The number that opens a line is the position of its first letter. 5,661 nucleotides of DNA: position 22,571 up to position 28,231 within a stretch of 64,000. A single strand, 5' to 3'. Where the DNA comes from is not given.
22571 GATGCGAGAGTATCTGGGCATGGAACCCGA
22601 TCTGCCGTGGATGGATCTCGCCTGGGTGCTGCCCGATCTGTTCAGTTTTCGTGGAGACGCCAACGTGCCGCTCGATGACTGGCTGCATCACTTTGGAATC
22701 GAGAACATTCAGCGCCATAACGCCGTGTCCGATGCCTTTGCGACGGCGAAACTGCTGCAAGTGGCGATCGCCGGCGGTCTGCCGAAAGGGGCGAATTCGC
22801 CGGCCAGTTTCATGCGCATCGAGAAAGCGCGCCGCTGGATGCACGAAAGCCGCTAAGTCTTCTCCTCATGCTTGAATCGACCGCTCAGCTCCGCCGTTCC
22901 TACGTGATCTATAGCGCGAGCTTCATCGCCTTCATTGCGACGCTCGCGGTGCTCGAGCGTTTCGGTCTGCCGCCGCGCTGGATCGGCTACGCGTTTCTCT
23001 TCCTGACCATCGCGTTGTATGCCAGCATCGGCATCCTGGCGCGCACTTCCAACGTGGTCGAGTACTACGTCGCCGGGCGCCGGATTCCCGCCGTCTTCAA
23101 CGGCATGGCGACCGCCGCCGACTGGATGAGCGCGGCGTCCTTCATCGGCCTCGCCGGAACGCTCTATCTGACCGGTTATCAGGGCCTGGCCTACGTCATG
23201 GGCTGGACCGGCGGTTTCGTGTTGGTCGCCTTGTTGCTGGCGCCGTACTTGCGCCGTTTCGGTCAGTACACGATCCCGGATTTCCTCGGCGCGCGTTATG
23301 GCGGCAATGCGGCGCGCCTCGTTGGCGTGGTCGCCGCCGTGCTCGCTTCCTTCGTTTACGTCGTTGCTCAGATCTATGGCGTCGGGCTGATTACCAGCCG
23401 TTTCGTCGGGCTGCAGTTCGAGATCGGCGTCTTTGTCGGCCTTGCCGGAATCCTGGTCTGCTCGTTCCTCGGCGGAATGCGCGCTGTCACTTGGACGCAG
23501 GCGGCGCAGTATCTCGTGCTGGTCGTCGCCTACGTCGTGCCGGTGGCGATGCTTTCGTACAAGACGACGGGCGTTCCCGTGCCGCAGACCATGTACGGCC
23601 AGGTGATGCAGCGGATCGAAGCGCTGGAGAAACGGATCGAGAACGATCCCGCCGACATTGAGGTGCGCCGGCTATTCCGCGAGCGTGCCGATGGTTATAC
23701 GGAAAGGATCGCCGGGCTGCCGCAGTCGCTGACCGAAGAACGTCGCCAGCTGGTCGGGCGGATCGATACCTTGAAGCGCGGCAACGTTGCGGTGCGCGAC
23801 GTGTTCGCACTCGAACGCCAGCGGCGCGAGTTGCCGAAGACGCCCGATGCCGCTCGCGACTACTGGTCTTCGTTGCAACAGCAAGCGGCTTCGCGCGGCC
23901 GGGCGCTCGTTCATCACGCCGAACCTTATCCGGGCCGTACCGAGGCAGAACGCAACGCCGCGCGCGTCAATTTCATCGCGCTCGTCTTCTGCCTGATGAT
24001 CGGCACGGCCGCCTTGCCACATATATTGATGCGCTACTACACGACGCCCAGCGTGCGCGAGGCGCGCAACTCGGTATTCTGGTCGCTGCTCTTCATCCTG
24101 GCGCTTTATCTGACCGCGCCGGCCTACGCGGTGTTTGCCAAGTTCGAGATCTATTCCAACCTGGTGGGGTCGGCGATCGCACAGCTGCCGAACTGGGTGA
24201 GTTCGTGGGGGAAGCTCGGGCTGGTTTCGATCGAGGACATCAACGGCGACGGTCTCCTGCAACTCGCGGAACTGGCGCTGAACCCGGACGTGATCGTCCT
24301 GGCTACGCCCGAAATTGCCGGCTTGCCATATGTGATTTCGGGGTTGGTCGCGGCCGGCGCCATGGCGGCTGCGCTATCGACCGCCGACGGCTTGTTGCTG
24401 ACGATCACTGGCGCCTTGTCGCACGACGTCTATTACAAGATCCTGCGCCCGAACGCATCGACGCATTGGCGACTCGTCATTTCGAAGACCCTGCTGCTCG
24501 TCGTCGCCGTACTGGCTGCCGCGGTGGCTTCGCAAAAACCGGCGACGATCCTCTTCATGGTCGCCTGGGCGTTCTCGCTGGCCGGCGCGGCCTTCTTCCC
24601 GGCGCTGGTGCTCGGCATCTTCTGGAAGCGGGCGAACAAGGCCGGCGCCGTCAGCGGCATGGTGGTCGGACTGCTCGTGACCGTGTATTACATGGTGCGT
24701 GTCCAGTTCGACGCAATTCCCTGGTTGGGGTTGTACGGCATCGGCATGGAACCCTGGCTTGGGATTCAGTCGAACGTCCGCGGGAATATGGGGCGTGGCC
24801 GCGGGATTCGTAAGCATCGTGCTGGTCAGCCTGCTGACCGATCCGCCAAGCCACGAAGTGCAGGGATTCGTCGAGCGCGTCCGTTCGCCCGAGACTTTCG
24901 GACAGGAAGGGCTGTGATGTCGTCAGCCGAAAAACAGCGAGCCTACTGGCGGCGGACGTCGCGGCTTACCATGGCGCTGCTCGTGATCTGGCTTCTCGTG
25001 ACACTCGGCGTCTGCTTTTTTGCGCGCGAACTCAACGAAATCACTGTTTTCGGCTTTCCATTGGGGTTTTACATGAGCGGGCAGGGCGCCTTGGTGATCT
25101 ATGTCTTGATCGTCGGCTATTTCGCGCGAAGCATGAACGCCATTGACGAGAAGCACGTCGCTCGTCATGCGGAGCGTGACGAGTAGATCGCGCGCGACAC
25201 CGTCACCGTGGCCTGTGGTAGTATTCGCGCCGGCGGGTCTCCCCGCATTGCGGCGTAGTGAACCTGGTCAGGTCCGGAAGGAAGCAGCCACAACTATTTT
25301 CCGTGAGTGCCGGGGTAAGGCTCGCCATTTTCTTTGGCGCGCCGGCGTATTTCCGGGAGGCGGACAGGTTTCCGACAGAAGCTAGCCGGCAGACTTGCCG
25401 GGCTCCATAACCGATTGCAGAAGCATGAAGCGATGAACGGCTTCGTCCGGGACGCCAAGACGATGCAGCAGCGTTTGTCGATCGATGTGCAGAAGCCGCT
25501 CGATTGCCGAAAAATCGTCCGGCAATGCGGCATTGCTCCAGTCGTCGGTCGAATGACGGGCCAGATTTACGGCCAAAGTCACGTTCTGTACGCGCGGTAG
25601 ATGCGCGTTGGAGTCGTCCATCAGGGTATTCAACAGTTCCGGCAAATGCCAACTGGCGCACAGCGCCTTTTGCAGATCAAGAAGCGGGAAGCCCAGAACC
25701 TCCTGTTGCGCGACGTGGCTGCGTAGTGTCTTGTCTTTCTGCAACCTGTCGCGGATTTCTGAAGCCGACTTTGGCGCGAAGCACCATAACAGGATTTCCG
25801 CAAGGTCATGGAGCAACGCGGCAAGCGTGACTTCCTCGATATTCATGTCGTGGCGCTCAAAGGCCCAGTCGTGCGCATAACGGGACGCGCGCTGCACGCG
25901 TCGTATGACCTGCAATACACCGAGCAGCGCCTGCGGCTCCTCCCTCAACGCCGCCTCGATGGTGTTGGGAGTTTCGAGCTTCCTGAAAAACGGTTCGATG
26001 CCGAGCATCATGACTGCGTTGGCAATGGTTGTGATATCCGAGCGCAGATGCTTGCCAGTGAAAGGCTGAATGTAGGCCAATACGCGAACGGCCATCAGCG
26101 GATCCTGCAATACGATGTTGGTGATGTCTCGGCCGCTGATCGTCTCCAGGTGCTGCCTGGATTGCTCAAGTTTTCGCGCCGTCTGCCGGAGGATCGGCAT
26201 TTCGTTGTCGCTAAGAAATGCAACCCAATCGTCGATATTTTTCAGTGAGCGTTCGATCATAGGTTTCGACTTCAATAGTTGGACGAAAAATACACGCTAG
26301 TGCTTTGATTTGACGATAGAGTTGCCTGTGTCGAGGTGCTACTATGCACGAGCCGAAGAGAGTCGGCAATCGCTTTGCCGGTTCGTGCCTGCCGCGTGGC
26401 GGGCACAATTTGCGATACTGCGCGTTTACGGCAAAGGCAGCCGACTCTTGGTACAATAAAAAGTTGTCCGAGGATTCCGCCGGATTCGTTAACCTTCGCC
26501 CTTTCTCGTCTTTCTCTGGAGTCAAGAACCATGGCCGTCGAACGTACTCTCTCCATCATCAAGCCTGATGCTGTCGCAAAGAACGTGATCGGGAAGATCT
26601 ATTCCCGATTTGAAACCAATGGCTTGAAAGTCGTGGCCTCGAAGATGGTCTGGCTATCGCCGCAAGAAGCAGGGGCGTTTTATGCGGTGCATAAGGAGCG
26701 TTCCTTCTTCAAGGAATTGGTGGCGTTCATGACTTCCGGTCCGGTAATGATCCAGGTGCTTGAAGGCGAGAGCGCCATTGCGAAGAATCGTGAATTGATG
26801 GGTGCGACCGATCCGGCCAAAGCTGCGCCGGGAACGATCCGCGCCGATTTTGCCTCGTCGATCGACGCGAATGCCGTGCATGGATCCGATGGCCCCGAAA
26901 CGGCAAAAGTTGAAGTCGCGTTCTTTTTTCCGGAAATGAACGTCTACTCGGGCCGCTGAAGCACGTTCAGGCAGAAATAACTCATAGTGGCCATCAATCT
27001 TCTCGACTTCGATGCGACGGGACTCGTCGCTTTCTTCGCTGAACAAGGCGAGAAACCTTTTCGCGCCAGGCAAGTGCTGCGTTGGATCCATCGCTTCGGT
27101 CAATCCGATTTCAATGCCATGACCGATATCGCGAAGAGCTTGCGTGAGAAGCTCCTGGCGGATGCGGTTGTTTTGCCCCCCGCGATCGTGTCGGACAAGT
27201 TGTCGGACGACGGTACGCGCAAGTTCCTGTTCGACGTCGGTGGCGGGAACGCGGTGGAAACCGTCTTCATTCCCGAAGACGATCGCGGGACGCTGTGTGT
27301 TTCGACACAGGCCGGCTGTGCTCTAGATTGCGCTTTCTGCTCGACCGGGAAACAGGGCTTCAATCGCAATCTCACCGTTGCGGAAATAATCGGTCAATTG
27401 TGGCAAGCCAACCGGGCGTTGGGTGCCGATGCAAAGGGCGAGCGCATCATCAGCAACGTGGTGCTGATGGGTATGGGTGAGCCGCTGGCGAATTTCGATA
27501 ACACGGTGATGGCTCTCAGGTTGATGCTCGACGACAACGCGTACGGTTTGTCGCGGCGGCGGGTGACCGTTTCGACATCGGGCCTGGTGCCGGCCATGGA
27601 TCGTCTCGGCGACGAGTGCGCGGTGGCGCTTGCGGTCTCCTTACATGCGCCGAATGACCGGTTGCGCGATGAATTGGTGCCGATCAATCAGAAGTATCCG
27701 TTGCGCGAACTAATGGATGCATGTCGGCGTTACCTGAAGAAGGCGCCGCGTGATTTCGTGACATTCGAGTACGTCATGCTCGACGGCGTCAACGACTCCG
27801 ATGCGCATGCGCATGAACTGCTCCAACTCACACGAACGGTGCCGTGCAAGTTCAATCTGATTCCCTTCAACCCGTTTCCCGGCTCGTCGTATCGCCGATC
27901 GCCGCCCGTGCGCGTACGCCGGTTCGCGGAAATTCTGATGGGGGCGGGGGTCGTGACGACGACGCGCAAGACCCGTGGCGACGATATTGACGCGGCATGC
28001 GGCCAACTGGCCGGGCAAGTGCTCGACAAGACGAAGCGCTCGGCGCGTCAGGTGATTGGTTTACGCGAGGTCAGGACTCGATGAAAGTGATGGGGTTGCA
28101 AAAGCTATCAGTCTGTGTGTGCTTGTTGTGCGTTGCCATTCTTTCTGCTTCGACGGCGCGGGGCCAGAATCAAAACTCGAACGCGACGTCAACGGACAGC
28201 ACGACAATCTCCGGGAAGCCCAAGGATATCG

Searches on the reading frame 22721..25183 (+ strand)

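Call 44: search_protein_families(library=pfam, proteins=[window:22721-25183:+], max_evalue=0.001)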
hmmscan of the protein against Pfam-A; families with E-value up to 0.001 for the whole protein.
window:22721-25183:+ (821 aa): 2 families
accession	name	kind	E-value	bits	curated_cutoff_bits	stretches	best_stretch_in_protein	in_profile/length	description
PF00474.23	SSF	-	1.9e-60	205.3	22.8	3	115-280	1-167/406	Sodium:solute symporter family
PF13937.11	DUF4212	-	3.4e-26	91.9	30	1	739-812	1-76/79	Domain of unknown function (DUF4212)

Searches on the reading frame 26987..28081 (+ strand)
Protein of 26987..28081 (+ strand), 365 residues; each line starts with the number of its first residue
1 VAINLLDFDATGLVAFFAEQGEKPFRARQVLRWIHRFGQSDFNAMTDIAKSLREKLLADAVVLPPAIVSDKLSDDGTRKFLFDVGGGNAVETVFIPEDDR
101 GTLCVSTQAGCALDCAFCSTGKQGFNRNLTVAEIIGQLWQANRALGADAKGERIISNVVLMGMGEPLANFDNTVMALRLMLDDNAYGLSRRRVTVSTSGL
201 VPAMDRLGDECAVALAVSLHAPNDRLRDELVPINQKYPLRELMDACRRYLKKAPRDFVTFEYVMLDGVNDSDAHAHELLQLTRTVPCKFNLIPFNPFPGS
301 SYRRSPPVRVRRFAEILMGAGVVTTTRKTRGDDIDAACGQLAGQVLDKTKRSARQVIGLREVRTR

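Call 58: search_protein_families(library=pfam, proteins=[window:26987-28081:+], max_evalue=0.00001)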
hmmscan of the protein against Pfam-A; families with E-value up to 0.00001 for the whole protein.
window:26987-28081:+ (365 aa): 2 families
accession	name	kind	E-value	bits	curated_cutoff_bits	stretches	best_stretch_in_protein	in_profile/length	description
PF21016.3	RlmN_N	-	5.9e-25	87.2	24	1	3-61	1-59/60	Ribosomal RNA large subunit methyltransferase N-terminal domain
PF04055.27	Radical_SAM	-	1e-18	68.5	29.5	1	106-275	2-162/166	Radical SAM superfamily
